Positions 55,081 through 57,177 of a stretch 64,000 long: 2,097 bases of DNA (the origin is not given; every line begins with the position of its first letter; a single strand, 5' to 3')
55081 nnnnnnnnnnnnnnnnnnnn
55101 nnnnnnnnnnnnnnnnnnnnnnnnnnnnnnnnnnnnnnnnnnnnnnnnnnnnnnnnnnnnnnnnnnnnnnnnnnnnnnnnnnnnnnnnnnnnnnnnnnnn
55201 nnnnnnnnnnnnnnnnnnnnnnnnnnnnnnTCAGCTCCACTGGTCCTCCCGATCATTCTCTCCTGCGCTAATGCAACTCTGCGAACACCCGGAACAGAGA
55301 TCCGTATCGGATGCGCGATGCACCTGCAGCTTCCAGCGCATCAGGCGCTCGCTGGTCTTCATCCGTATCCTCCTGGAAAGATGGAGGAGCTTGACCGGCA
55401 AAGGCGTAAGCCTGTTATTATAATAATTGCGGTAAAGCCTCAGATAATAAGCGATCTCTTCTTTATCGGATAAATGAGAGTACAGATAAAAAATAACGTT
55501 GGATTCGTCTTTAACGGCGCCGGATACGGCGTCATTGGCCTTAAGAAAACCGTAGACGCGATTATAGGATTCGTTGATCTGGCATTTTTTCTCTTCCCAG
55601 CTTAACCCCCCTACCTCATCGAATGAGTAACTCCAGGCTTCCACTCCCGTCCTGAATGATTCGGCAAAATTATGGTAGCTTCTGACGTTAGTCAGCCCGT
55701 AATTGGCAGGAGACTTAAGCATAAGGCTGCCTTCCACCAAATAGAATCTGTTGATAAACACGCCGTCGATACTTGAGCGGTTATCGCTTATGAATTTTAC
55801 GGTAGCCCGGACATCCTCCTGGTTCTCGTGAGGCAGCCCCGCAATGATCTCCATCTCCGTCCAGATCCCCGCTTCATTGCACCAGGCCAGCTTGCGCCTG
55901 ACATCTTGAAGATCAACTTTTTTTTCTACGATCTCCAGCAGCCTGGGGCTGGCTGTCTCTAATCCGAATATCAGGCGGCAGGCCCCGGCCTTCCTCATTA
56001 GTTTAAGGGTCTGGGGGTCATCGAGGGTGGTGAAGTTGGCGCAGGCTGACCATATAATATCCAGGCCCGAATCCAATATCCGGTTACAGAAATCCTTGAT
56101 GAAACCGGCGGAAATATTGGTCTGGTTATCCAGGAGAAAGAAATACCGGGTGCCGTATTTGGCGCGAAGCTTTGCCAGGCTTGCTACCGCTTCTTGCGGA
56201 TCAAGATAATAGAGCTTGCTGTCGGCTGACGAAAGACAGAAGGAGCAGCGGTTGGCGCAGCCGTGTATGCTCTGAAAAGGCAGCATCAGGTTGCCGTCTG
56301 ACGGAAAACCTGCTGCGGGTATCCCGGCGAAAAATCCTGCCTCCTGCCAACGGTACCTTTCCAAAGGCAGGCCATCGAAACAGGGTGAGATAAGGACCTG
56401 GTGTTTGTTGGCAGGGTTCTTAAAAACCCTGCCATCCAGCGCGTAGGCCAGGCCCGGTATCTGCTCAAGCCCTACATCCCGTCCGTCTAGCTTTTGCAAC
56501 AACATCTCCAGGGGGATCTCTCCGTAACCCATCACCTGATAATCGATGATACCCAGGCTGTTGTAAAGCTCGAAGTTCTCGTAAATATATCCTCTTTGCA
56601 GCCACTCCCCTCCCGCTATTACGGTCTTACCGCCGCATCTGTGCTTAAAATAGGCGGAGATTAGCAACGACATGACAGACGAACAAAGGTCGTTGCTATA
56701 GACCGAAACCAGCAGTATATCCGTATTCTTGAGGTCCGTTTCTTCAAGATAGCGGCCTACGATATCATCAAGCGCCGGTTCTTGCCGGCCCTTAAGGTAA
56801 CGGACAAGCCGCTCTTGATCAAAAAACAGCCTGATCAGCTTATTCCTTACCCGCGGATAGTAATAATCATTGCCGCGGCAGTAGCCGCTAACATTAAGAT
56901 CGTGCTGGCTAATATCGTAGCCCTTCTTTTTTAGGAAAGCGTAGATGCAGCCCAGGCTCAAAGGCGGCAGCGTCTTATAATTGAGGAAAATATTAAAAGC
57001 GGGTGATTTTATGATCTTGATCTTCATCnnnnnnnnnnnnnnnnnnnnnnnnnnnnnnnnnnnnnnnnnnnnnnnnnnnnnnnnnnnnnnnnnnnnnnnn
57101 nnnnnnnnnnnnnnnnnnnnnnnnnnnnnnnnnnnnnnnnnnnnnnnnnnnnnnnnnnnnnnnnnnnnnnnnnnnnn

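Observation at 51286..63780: Glycine-cleavage/lipoylation/thyX super-operon with two uncharacterised radical SAM enzymes spliced between gcvH, gcvPA and gcvPB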

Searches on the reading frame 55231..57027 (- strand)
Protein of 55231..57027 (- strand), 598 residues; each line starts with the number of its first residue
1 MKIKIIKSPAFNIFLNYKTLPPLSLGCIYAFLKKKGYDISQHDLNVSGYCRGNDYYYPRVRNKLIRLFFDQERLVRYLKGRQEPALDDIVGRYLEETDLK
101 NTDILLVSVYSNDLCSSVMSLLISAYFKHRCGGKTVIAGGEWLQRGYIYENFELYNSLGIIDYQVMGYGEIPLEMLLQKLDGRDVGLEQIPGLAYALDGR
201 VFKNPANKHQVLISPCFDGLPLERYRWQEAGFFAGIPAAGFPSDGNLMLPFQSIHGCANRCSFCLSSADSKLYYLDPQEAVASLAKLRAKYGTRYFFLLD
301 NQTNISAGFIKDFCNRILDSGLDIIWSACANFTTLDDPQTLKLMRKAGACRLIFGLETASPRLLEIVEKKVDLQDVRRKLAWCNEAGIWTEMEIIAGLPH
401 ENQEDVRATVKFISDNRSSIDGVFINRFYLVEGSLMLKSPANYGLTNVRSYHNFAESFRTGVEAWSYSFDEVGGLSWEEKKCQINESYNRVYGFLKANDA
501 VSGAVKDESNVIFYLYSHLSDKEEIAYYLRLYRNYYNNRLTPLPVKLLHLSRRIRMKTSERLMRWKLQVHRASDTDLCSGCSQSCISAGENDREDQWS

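Call 3: search_protein_families(library=pfam, proteins=[window:55231-57027:-])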
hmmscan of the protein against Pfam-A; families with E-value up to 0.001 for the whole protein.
window:55231-57027:- (598 aa): 1 family
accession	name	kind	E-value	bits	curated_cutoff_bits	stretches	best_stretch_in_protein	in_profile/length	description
PF04055.27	Radical_SAM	-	1.5e-20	74.4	29.5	1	254-413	4-166/166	Radical SAM superfamily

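Call 4: search_protein_families(library=ncbifam, proteins=[window:55231-57027:-])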
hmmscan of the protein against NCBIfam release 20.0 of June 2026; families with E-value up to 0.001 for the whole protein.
window:55231-57027:- (598 aa): 16 families
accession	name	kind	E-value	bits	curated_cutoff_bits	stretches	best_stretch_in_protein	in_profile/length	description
NF050148.1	rSAM_ApyD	equivalog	8.4e-22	77.3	750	1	171-415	137-365/645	RiPP biosynthesis radical SAM protein ApyD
NF038361.1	rSAM_Sden_1168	equivalog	3.8e-20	71.9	575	1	19-426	82-461/560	Sden_1168 family B12-binding radical SAM P-methyltransferase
TIGR03975.1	rSAM_ocin_1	subfamily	1.9e-19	69.6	281.85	1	88-476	111-489/606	RiPP maturation radical SAM C-methyltransferase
TIGR02026.1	BchE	equivalog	6e-18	65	481.35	1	156-415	111-364/497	magnesium-protoporphyrin IX monomethyl ester anaerobic oxidative cyclase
TIGR04479.1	bcpD_PhpK_rSAM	subfamily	1.8e-17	62.9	600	1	251-417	244-410/504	PhpK family radical SAM P-methyltransferase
TIGR04072.2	rSAM_ladder_B12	equivalog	2e-17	63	360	1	248-425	180-358/443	lipid biosynthesis B12-binding/radical SAM protein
TIGR03471.1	HpnJ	equivalog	2e-16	59.9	577.6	1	251-415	200-364/472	hopanoid biosynthesis associated radical SAM protein HpnJ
TIGR04013.1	B12_SAM_MJ_1487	hypoth_equivalog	2.6e-13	49.6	251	1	349-414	266-331/382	TIGR04013 family B12-binding domain/radical SAM domain-containing protein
TIGR04385.1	B12_rSAM_cofa1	equivalog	1.3e-10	41.1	450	1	252-414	199-362/438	B12 lower ligand biosynthesis radical SAM protein BzaD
TIGR04014.1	B12_SAM_MJ_0865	equivalog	3e-10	39.5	360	1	340-426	260-344/434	methyl-coenzyme M reductase glutamine C-methyltransferase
TIGR01212.1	TIGR01212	equivalog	2.1e-08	33.6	180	1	352-439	141-226/302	tRNA modification radical SAM protein MnmL/YtqA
NF040542.1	rSAM_RCCLKC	equivalog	2.6e-06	26.9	450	1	255-441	187-378/423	arsinothricin biosynthesis radical SAM protein ArsL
NF033070.1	rSAM_AprD4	equivalog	1.1e-05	24.6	500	1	255-414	207-364/456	AprD4 family radical SAM diol-dehydratase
TIGR04190.1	B12_SAM_Ta0216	equivalog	1.1e-05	24.3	500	1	153-459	125-443/554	TIGR04190 family B12-binding domain/radical SAM domain protein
TIGR04428.1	B12_rSAM_trp_MT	equivalog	0.00041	18.9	500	0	371-420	353-402/558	tryptophan 2-C-methyltransferase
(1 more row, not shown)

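Call 12: find_homologous_proteins(query=window:55231-57027:-)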
Query window:55231-57027:- (598 aa): 84 proteins with E <= 0.001 among 8000 candidates.
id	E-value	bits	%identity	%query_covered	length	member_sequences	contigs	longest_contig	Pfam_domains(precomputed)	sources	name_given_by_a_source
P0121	1.7e-160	553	49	89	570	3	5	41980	PF04055.28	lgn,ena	-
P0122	6.6e-155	535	47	89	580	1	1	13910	PF04055.28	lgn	-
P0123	2.4e-154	533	46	89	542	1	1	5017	PF04055.28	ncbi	-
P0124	6.4e-147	509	44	90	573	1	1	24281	PF04055.28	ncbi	-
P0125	3.4e-140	486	43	94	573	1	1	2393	PF04055.28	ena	-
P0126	1.0e-132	462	43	88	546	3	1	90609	PF04055.28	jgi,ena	-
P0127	1.2e-127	445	38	90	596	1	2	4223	PF04055.28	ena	-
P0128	3.3e-110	387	37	90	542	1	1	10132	PF04055.28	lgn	-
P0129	7.1e-109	383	37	90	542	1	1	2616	PF04055.28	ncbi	-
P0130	3.4e-104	367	39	89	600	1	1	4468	PF04055.28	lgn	-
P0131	3.5e-104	367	39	89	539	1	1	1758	PF04055.28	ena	-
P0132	2.4e-99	351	37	96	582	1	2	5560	PF04055.28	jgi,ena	-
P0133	1.3e-96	342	37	90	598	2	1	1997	PF04055.28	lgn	-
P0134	1.2e-94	336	37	88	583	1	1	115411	PF04055.28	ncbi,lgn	-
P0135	9.5e-92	326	34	90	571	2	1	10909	PF04055.28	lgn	-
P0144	7.5e-76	274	32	88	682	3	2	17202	PF13431.13,PF23914.2,PF13414.13,PF13176.13,PF13428.13,PF25064.2,PF02310.25,PF14559.13,PF24575.2,PF13371.13,PF04055.28,PF00515.35,PF12895.14,PF13424.13,PF21033.5,PF13432.13,PF13181.13,PF07719.24,PF13174.13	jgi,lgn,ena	-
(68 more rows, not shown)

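Call 14: find_encoding_contigs(protein=P0121, flank=10000, max_places=5)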
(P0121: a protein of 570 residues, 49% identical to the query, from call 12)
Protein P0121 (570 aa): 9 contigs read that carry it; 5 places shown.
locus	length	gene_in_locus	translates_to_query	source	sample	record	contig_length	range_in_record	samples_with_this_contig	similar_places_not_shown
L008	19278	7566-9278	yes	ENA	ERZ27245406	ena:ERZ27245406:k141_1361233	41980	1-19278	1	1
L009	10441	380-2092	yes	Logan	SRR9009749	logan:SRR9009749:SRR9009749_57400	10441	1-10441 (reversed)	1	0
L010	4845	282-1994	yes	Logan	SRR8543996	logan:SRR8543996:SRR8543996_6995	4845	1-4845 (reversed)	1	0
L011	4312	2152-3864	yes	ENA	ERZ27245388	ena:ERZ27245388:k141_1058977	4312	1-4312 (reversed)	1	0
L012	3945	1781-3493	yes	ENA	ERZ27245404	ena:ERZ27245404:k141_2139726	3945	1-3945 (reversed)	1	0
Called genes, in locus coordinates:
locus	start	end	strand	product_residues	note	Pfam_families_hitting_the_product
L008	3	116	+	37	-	?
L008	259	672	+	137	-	PF22091:DUF6941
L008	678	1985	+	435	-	PF01455:HupF_HypC, PF04055:Radical_SAM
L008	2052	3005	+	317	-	PF02518:HATPase_c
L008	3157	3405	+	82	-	PF21699:TM1266-like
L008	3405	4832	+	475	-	PF00206:Lyase_1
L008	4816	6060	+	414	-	PF00350:Dynamin_N (faint), PF01926:MMR_HSR1, PF18128:HydF_dimer, PF18133:HydF_tetramer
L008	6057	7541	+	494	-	PF04055:Radical_SAM, PF06968:BATS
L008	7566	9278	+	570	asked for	PF04055:Radical_SAM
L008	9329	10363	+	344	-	PF04055:Radical_SAM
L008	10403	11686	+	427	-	PF01943:Polysacc_synt, PF13440:Polysacc_synt_3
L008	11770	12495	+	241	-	PF14080:DUF4261 (weak)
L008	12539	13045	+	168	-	-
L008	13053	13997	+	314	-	PF00294:PfkB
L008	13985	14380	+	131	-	PF03692:CxxCxxCC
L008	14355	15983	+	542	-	PF13231:PMT_2 (weak), PF00515:TPR_1 (faint), PF07719:TPR_2 (faint), PF13431:TPR_17 (faint), PF14559:TPR_19 (faint), PF13181:TPR_8 (faint), PF13428:TPR_14 (faint), PF13414:TPR_11 (faint)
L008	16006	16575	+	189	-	-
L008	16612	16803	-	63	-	-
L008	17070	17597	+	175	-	-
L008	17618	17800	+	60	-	PF06305:LapA_dom (weak)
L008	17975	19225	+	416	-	PF00483:NTP_transferase, PF01128:IspD, PF02348:CTP_transf_3 (weak), PF12804:NTP_transf_3, PF25084:LbH_EIF2B, PF25087:GMPPB_C (faint), PF00132:Hexapep, PF14602:Hexapep_2 (weak)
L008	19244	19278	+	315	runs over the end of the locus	PF13793:Pribosyltran_N, PF00156:Pribosyltran, PF14681:UPRTase (weak), PF14572:Pribosyl_synth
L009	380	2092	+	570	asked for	PF04055:Radical_SAM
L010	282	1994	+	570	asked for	PF04055:Radical_SAM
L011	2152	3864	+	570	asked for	PF04055:Radical_SAM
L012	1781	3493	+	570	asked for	PF04055:Radical_SAM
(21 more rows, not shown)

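Call 17: find_encoding_contigs(protein=P0124, flank=10000, max_places=3)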
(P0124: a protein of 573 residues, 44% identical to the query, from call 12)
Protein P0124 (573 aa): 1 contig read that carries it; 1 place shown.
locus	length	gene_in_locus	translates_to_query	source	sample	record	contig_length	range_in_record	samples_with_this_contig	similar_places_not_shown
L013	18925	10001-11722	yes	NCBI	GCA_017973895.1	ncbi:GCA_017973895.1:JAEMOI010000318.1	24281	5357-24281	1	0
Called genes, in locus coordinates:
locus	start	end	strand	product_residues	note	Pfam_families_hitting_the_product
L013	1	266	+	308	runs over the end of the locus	PF13489:Methyltransf_23, PF07021:MetW (weak), PF13847:Methyltransf_31, PF08241:Methyltransf_11, PF08242:Methyltransf_12, PF13649:Methyltransf_25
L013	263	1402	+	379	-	PF13477:Glyco_trans_4_2 (weak), PF13439:Glyco_transf_4, PF00534:Glycos_transf_1, PF13692:Glyco_trans_1_4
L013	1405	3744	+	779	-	PF13439:Glyco_transf_4, PF13477:Glyco_trans_4_2, PF13579:Glyco_trans_4_4, PF00534:Glycos_transf_1, PF13692:Glyco_trans_1_4, PF13439:Glyco_transf_4, PF13477:Glyco_trans_4_2, PF13579:Glyco_trans_4_4, +4 more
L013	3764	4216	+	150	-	PF00535:Glycos_transf_2, PF10111:Glyco_tranf_2_2, PF13641:Glyco_tranf_2_3 (weak)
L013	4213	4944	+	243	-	PF02310:B12-binding (weak), PF04055:Radical_SAM (weak)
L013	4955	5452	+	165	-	-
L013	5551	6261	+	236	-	PF02585:PIG-L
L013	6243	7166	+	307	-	PF07021:MetW, PF13489:Methyltransf_23, PF08241:Methyltransf_11, PF08242:Methyltransf_12, PF13649:Methyltransf_25, PF13847:Methyltransf_31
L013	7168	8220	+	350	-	PF01041:DegT_DnrJ_EryC1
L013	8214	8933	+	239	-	PF08889:WbqC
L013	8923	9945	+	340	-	PF00953:Glycos_transf_4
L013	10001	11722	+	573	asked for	PF04055:Radical_SAM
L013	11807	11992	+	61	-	-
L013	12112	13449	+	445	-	PF04413:Glycos_transf_N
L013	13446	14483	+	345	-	PF01370:Epimerase, PF04321:RmlD_sub_bind, PF05368:NmrA (weak), PF01073:3Beta_HSD, PF07993:NAD_binding_4 (faint), PF13460:NAD_binding_10 (weak), PF16363:GDP_Man_Dehyd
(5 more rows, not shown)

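Call 18: find_encoding_contigs(protein=P0126, flank=10000, max_places=3)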
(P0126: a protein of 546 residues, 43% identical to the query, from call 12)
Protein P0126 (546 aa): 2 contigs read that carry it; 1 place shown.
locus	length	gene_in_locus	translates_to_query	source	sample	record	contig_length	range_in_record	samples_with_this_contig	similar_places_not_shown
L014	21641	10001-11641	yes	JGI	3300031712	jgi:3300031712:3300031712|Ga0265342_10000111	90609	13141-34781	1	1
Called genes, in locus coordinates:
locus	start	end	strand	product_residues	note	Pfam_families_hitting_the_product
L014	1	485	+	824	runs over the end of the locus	PF02516:STT3, PF21436:STT3-PglB_core (weak)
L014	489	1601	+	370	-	PF13641:Glyco_tranf_2_3, PF00535:Glycos_transf_2, PF13632:Glyco_trans_2_3 (weak)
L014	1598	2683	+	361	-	PF00534:Glycos_transf_1, PF13692:Glyco_trans_1_4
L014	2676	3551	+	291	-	PF00535:Glycos_transf_2, PF10111:Glyco_tranf_2_2, PF13506:Glyco_transf_21, PF13641:Glyco_tranf_2_3, PF13632:Glyco_trans_2_3 (weak)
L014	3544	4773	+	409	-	PF04055:Radical_SAM, PF13186:SPASM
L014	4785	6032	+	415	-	PF01943:Polysacc_synt, PF13440:Polysacc_synt_3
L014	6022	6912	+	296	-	PF04055:Radical_SAM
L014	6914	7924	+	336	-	PF04055:Radical_SAM, PF13353:Fer4_12 (weak)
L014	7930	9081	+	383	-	PF04055:Radical_SAM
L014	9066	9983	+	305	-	PF04055:Radical_SAM, PF13186:SPASM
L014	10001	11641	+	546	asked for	PF04055:Radical_SAM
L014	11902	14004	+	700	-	PF12437:GSIII_N, PF00120:Gln-synt_C, PF18318:Gln-synt_C-ter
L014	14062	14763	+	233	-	PF01590:GAF, PF13185:GAF_2, PF13492:GAF_3, PF03861:ANTAR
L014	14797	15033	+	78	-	-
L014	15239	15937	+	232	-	PF01590:GAF, PF13185:GAF_2, PF13492:GAF_3, PF03861:ANTAR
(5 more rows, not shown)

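Call 19: list_cluster_members(proteins=[P0001, window:55231-57027:-, window:62815-63774:-, window:57029-58363:-, window:59427-59816:-])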
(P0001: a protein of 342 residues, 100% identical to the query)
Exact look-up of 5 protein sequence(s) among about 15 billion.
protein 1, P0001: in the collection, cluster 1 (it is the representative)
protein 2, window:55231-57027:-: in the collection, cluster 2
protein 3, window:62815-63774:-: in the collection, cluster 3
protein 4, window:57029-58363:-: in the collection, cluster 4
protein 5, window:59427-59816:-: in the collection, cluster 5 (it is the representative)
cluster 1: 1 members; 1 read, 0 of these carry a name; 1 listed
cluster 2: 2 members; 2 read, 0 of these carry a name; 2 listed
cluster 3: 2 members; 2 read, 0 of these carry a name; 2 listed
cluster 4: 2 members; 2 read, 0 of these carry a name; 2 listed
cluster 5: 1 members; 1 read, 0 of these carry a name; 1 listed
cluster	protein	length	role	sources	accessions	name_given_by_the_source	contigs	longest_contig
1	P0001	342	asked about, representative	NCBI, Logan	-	-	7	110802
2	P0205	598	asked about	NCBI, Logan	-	-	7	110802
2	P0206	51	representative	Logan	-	-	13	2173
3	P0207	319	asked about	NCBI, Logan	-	-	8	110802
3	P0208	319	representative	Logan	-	-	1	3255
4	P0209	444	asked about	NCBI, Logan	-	-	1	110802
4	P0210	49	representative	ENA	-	-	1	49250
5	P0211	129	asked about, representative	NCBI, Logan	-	-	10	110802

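Call 24: find_related_loci(query=A2, collection=metagenome_contigs, flank=10000)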
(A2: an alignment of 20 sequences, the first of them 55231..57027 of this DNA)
Query A2 (598 aa) in metagenome_contigs; peptide patterns used: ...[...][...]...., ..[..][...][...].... (x = any residue, [..] = any of these).
600 stretches matched a pattern (row limit reached: there are more); 342 encode a relative of the query (tblastn E <= 1e-3); the best 80 are kept; 80 distinct loci.
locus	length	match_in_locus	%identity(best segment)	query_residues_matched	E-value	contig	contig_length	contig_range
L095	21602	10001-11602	43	1-534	2e-140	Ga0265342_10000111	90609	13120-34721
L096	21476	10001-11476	35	2-492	9e-87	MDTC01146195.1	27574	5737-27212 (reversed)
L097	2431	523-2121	34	2-539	1e-85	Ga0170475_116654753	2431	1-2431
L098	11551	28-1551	34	2-492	2e-82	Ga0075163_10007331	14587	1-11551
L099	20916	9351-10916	33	1-528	6e-81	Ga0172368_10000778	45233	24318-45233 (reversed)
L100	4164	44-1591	32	1-516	2e-79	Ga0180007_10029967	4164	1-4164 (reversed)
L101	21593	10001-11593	34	1-530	3e-78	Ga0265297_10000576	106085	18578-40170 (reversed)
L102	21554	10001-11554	32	1-517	2e-76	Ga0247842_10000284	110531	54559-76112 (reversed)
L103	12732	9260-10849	32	1-530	3e-74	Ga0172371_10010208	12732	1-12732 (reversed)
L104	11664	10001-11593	31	1-530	2e-73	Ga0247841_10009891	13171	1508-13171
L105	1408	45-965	35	215-530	6e-60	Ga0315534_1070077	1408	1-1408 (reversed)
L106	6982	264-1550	27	1-491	3e-52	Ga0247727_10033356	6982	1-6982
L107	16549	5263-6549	28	1-491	1e-49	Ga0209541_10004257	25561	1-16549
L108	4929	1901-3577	28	1-548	5e-49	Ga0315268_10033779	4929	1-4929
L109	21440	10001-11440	28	21-493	7e-42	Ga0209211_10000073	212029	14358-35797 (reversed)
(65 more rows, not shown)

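Call 38: search_solved_structures(query=A2, max_evalue=0.01)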
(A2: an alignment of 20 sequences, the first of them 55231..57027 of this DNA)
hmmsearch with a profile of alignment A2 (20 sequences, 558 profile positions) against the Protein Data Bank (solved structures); distinct sequences matched with E-value up to 0.01: 13.
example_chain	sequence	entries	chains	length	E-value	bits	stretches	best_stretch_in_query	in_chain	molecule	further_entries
6fd2_B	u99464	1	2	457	1.1e-12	50.6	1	256-413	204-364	Putative apramycin biosynthetic oxidoreductase 4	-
6wte_A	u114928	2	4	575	6.1e-10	41.6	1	153-411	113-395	B12-binding domain-containing protein | Tryptophan-C2-methyltransferase containing B12-binding domain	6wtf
9ccb_A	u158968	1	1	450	2.3e-08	36.3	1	353-411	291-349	Radical SAM core domain-containing protein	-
7kdx_A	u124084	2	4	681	5.3e-08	35.2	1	103-204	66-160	Methyltransferase TokK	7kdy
5ul2_A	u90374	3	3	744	6.1e-06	28.4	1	252-395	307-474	OxsB protein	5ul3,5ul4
7o1p_A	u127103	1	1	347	5.5e-05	25.2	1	253-417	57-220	[FeFe] hydrogenase maturase subunit HydE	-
3cix_A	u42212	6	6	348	5.5e-05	25.2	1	253-417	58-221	FeFe-Hydrogenase maturase | [FeFe] hydrogenase maturase subunit HydE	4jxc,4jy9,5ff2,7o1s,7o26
7o1o_A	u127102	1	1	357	5.8e-05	25.1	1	253-417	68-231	[FeFe] hydrogenase maturase subunit HydE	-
5few_A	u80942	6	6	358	5.8e-05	25.1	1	253-417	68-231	[FeFe] hydrogenase maturase subunit HydE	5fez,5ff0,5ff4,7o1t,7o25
8qmk_A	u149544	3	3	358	5.8e-05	25.1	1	253-417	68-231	[FeFe] hydrogenase maturase subunit HydE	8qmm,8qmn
4jy8_A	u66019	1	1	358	5.9e-05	25.1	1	253-417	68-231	FEFE-HYDROGENASE MATURASE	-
3ciw_A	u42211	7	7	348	6.2e-05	25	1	253-417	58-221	FeFe-Hydrogenase maturase | [FeFe] hydrogenase maturase subunit HydE | Biotin synthetase, putative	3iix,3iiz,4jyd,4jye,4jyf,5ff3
5fep_A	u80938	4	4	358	6.5e-05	25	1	253-417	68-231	[FeFe] hydrogenase maturase subunit HydE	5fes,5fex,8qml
